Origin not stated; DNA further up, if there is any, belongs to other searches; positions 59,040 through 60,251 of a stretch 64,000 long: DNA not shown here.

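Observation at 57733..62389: RtcR/sigma54-controlled RNA-repair operon carrying two extra uncharacterised components: a classic-clade AAA+ ATPase and a 303-aa unknown protein ahead of RtcA-RtcB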

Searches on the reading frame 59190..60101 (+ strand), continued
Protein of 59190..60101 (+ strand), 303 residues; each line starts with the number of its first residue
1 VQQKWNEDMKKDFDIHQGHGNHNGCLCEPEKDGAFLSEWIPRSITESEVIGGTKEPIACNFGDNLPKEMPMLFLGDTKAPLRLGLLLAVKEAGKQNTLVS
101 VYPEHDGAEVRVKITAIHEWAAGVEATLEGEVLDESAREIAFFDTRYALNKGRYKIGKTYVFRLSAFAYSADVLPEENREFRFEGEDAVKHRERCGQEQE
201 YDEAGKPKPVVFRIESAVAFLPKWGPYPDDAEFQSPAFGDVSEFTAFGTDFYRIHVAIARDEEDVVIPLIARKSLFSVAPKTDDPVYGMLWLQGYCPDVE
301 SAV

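Call 91: search_protein_families(library=pfam, proteins=[L029:1-923:-, L029:939-1289:-, L029:3737-4084:-, L042:279-1214:+, L030:220-1968:+, L030:3050-4357:+, L030:2085-2840:-, L043:3191-3769:+, L043:3782-4528:+, L022:69-1775:+], max_evalue=0.001)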
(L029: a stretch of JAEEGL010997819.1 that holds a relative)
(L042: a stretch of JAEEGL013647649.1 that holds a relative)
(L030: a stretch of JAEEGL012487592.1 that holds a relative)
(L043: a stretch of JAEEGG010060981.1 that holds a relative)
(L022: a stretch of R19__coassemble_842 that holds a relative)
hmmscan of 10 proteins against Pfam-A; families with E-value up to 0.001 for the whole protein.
L029:1-923:- (307 aa): 0 families

L029:939-1289:- (116 aa): 0 families

L029:3737-4084:- (115 aa): 0 families

L042:279-1214:+ (311 aa): 1 family
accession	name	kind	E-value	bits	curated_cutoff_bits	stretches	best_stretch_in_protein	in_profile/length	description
PF10127.15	RlaP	-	1e-65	222.3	23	1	58-303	1-245/249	RNA repair pathway DNA polymerase beta family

L030:220-1968:+ (582 aa): 1 family
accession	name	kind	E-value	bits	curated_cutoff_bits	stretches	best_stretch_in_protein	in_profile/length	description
PF04434.22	SWIM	-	0.00031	20.7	19.6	1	67-91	9-37/38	SWIM zinc finger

L030:3050-4357:+ (435 aa): 0 families

L030:2085-2840:- (251 aa): 0 families

L043:3191-3769:+ (192 aa): 0 families

L043:3782-4528:+ (248 aa): 0 families

L022:69-1775:+ (568 aa): 0 families

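Call 92: search_protein_representatives(alignment_id=A1)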
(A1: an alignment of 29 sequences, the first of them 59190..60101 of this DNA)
Query: 29 sequences, 300 profile positions. Proteins with E-value up to 0.001 (for the whole library): 1022; up to 1e-10: 653; up to 1e-30: 190. The best 150 are listed.
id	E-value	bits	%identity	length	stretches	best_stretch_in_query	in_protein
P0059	4.9e-121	420.0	-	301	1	2-295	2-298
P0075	1.7e-114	398.6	-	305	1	2-294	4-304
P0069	3.7e-114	397.4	-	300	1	2-293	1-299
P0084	1.7e-110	385.5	-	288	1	3-291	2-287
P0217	2.5e-107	375.1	-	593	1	3-293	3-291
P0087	5.1e-107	374.0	-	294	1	3-293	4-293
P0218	4.7e-99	347.9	-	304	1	3-294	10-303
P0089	2.4e-98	345.5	-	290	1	2-297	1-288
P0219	1.9e-95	336.0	-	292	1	2-293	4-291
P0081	1.4e-93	329.9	-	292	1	2-294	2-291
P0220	2.9e-88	312.4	-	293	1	10-298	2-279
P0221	8.2e-88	311.0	-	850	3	10-291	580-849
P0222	3.6e-80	285.9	-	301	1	2-292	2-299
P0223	1.1e-77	277.8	-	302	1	5-293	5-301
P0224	1.4e-72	261.0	-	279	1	10-295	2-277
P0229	2.3e-66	240.5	-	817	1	13-295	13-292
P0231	4.7e-65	236.2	-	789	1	8-297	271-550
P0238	2.8e-63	230.4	-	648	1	10-295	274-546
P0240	4.6e-62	226.4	-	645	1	3-294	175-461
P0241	7.1e-62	225.8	-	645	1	3-292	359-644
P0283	2.2e-50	188.1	-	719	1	4-291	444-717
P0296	3.4e-48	180.9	-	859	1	5-290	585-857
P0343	4.9e-38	147.5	-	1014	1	69-292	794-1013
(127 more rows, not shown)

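Call 93: search_protein_families(library=pfam, proteins=[P0221, P0229, P0231, P0217, P0238, P0240, P0241, P0283, P0296, P0343], max_evalue=0.001)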
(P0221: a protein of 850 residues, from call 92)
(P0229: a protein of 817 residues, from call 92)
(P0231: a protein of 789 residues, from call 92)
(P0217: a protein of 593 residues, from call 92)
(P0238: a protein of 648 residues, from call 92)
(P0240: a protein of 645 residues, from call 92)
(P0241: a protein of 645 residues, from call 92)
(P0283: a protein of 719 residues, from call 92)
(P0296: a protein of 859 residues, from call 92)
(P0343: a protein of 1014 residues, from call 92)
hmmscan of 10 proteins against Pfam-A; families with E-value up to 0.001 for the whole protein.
P0221 (850 aa): 0 families

P0229 (817 aa): 0 families

P0231 (789 aa): 0 families

P0217 (593 aa): 0 families

P0238 (648 aa): 1 family
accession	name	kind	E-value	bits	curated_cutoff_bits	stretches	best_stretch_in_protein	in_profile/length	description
PF08238.18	Sel1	-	6.3e-09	36.5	30.7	1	184-218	1-35/36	Sel1 repeat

P0240 (645 aa): 0 families

P0241 (645 aa): 0 families

P0283 (719 aa): 0 families

P0296 (859 aa): 0 families

P0343 (1014 aa): 1 family
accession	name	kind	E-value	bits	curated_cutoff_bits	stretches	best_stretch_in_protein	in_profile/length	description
PF04266.20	ASCH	-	0.00019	22.5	21.2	0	4-91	1-55/103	ASCH domain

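Call 94: find_encoding_contigs(protein=P0231, flank=6000, max_places=4)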
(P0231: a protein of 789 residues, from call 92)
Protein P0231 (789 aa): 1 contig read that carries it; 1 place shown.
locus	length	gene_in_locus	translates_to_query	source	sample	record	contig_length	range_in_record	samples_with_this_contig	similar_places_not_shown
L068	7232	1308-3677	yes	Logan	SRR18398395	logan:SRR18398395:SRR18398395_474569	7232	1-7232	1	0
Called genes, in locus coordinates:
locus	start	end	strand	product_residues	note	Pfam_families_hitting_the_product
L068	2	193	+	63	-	?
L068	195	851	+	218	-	-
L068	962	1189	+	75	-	-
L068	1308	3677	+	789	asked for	-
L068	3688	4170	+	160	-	-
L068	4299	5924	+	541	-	PF03747:ADP_ribosyl_GH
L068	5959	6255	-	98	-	-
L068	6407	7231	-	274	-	?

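Call 95: find_encoding_contigs(protein=P0343, flank=6000, max_places=3)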
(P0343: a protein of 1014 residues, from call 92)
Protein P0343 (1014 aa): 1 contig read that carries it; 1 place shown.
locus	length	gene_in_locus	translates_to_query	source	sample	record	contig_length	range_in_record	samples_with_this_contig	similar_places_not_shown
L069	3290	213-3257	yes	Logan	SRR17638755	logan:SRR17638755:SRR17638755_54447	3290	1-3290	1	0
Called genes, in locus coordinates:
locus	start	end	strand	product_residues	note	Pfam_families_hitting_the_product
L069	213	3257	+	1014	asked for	-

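Call 96: find_encoding_contigs(protein=P0229, flank=6000, max_places=3)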
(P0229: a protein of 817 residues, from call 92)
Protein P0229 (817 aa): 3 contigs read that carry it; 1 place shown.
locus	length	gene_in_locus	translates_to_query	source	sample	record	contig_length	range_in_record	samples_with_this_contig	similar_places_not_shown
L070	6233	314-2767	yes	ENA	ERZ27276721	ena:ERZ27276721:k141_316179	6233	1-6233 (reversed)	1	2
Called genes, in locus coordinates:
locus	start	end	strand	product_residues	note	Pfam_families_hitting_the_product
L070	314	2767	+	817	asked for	-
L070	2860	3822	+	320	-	-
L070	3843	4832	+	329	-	PF20218:DUF6578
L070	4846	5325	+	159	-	PF13671:AAA_33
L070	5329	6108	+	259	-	PF04446:Thg1, PF14413:Thg1C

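Call 97: find_encoding_contigs(protein=P0221, flank=6000, max_places=3)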
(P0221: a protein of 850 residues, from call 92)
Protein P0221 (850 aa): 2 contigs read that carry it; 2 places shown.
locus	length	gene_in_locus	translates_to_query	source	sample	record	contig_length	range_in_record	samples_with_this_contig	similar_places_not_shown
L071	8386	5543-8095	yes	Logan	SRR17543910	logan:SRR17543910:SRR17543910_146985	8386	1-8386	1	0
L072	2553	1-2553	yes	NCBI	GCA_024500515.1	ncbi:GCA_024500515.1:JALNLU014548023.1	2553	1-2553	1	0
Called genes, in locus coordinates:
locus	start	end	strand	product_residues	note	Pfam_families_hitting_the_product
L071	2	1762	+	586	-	?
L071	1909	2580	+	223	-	PF08937:ThsB_TIR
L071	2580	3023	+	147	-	-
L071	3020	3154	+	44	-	-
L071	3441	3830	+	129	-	-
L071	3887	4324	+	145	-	-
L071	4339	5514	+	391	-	PF00004:AAA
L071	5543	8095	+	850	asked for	-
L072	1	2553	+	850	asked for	?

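Call 99: find_encoding_contigs(protein=P0283, flank=6000, max_places=3)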
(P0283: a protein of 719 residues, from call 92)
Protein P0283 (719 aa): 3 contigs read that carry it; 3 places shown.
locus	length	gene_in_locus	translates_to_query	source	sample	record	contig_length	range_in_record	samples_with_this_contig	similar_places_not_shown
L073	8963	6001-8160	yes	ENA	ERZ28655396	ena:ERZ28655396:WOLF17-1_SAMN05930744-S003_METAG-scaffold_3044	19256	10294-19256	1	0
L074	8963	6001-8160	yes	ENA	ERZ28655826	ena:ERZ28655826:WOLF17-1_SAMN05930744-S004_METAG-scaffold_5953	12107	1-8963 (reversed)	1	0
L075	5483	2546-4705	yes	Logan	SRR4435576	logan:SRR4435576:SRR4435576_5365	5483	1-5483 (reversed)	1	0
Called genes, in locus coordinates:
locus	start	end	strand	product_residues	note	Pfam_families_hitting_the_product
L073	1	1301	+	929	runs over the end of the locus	-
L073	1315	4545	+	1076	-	PF00580:UvrD-helicase, PF13245:AAA_19, PF13361:UvrD_C, PF13538:UvrD_C_2 (faint)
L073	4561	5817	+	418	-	PF03747:ADP_ribosyl_GH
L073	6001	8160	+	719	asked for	-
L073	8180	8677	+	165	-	-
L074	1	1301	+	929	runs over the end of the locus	-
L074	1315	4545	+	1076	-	PF00580:UvrD-helicase, PF13245:AAA_19, PF13361:UvrD_C, PF13538:UvrD_C_2 (faint)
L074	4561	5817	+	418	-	PF03747:ADP_ribosyl_GH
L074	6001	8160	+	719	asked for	-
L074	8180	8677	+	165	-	-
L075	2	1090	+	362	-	?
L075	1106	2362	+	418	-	PF03747:ADP_ribosyl_GH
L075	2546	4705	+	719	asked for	-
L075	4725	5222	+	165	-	-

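Call 100: find_encoding_contigs(protein=P0240, flank=6000, max_places=3)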
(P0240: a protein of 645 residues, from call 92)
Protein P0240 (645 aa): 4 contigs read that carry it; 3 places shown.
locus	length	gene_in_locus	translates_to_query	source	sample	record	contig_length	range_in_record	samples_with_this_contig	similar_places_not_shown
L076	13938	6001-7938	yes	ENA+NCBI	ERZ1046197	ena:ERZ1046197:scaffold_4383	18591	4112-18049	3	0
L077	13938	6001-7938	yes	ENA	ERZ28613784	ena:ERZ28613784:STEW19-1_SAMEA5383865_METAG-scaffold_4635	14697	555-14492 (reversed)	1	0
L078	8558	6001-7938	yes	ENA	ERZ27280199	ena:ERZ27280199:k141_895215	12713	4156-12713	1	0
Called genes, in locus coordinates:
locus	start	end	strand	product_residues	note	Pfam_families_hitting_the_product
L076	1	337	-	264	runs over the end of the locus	PF00303:Thymidylat_synt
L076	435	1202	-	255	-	PF01656:CbiA, PF09140:MipZ (weak), PF10609:ParA, PF13614:AAA_31 (weak)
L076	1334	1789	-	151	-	PF01451:LMWPc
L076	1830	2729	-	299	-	-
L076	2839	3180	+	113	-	PF06961:DUF1294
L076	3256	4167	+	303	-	-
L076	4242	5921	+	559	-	PF13401:AAA_22 (faint), PF00004:AAA, PF17866:AAA_lid_6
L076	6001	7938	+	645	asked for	-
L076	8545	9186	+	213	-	PF13280:WYL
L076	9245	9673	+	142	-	PF08797:HIRAN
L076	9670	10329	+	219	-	PF04402:SIMPL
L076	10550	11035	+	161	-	PF00210:Ferritin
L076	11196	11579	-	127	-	-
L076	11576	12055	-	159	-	PF07638:Sigma70_ECF (faint), PF04542:Sigma70_r2, PF08281:Sigma70_r4_2, PF04545:Sigma70_r4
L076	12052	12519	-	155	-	-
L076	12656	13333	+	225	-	PF03308:MeaB (weak), PF02492:cobW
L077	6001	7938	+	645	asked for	-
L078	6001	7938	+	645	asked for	-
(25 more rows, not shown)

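Call 101: search_protein_families(library=padloc, proteins=[L071:4339-5514:+, P0221, L076:4242-5921:+, P0240, P0283, P0231, P0229, L016:2021-3562:+, L016:3576-6068:+, L037:2256-3146:-], max_evalue=0.01)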
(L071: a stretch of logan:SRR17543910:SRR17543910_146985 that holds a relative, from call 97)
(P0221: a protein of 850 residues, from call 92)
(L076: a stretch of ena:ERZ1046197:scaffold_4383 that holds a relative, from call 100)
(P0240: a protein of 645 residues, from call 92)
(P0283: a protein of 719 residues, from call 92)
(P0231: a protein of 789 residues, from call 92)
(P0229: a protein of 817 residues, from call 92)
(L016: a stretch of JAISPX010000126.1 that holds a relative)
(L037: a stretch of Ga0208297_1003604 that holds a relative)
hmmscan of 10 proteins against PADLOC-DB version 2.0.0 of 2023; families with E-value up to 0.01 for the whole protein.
L071:4339-5514:+ (391 aa): 1 family
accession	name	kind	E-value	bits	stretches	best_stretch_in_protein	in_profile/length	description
PDLC02195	IetA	-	0.00072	17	1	59-118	106-168/395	-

P0221 (850 aa): 0 families

L076:4242-5921:+ (559 aa): 10 families
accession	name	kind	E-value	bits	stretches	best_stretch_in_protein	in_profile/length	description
PDLC02196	IetA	-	1.5e-10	39.1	1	284-501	73-279/374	-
PDLC04232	IetA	-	2.9e-09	34.8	1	274-444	57-223/330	-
PDLC00915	TRIP13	-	1.9e-06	25.5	1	331-395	58-122/302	TRIP13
PDLC02195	IetA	-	2e-06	25.4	1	302-489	106-284/395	-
PDLC00914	TRIP13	-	3.1e-06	24.9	1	339-491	74-237/302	TRIP13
PDLC03838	DolB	-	8.4e-06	23.3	0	448-532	281-366/375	-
PDLC04140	mad8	-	0.00011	19.8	0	338-357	29-48/314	mads_8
PDLC05079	PDC-S73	-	0.0008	16.3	0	338-361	193-216/752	-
PDLC04606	PDC-M37B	-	0.0078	13.4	0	231-362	78-200/390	-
PDLC04231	IetA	-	0.008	14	0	338-431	119-211/262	-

P0240 (645 aa): 0 families

P0283 (719 aa): 0 families

P0231 (789 aa): 0 families

P0229 (817 aa): 0 families

L016:2021-3562:+ (513 aa): 1 family
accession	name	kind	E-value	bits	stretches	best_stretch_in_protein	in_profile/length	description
PDLC02492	BrxC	-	0.0026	15.1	1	58-129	76-147/377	BrxC-PglY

L016:3576-6068:+ (830 aa): 0 families

L037:2256-3146:- (296 aa): 0 families

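Call 109: find_related_loci(query=A1, collection=viral_contigs, flank=6000)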
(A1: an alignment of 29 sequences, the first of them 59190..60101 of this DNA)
Query A1 (303 aa) in viral_contigs; peptide patterns used: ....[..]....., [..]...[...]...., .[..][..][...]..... (x = any residue, [..] = any of these).
114 stretches matched a pattern, but none encodes a relative of the query by tblastn (E <= 1e-3).

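Call 115: search_protein_families(library=ncbifam, proteins=[L009:6061-6522:+, L037:2256-3146:-, L016:2021-3562:+, L070:2860-3822:+, L070:3843-4832:+, L070:4846-5325:+, L070:5329-6108:+, L024:3735-5270:+], max_evalue=0.01)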
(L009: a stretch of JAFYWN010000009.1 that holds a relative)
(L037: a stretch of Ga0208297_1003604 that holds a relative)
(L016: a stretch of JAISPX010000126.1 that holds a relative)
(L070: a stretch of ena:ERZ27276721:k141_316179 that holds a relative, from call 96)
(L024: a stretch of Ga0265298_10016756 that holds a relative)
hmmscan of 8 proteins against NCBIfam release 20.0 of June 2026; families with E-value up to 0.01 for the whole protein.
L009:6061-6522:+ (153 aa): 0 families

L037:2256-3146:- (296 aa): 0 families

L016:2021-3562:+ (513 aa): 0 families

L070:2860-3822:+ (320 aa): 0 families

L070:3843-4832:+ (329 aa): 0 families

L070:4846-5325:+ (159 aa): 5 families
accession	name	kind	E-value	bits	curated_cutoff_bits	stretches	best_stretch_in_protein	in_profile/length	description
TIGR01663.1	PNK-3'Pase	equivalog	2.2e-19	69.3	502.8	1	16-141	365-496/520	bifunctional polynucleotide phosphatase/kinase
TIGR03574.1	selen_PSTK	equivalog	2.2e-10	40.4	290.5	1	52-142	54-144/249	L-seryl-tRNA(Sec) kinase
TIGR04075.1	bacter_Pnkp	equivalog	7.2e-07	27.8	750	1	17-144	10-154/851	polynucleotide kinase-phosphatase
TIGR03575.1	selen_PSTK_euk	equivalog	5.7e-06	25.8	382.35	1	86-135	147-196/340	L-seryl-tRNA(Sec) kinase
TIGR02324.1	CP_lyasePhnL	equivalog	0.0023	17.4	256.3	0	9-37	29-56/224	phosphonate C-P lyase system protein PhnL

L070:5329-6108:+ (259 aa): 0 families

L024:3735-5270:+ (511 aa): 1 family
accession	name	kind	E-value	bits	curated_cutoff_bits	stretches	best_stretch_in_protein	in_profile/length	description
NF041674.1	RNA-bind_Rsr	equivalog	5.8e-07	28.3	900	1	19-442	25-466/531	RNA-binding protein Rsr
